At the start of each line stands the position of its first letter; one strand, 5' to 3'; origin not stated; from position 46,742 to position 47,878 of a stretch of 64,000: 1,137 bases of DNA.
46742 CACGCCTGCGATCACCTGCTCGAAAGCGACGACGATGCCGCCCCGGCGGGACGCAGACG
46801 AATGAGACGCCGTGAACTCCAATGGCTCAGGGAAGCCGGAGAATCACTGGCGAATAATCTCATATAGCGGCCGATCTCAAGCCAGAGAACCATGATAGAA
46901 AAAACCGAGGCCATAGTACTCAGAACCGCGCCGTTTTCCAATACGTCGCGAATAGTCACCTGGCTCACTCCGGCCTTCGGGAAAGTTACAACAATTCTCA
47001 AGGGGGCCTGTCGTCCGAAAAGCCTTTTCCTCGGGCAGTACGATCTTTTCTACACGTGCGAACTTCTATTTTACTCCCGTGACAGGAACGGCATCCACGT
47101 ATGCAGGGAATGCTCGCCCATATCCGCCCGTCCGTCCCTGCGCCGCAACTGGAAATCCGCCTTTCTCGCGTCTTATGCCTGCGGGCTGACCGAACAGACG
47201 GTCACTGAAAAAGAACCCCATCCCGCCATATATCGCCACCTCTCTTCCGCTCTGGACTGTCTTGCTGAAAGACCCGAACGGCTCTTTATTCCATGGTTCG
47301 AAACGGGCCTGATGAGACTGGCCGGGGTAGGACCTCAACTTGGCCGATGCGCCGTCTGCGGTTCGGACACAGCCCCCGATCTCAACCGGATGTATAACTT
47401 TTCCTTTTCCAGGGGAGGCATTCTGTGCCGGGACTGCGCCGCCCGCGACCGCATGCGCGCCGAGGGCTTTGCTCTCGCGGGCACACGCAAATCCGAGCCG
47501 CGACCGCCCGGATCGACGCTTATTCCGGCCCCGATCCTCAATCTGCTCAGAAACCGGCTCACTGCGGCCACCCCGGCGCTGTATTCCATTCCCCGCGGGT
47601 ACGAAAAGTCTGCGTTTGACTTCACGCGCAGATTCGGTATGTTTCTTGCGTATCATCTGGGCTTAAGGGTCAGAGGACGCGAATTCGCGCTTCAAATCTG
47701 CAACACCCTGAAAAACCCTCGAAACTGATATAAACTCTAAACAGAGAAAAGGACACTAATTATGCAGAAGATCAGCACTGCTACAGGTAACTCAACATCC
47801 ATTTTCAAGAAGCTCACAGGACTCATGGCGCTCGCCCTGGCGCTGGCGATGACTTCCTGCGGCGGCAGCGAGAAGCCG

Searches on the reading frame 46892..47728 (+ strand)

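Call 33: search_protein_families(library=pfam, proteins=[window:46892-47728:+], max_evalue=0.001)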
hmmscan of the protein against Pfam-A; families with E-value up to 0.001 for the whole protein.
window:46892-47728:+ (278 aa): 2 families
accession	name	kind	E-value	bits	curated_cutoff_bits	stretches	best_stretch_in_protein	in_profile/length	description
PF02565.21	RecO_C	-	4.4e-17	62.7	22.1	1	87-187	4-100/157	Recombination protein O C terminal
PF11967.14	RecO_N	-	2.1e-15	57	27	1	1-78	1-78/80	Recombination protein O N terminal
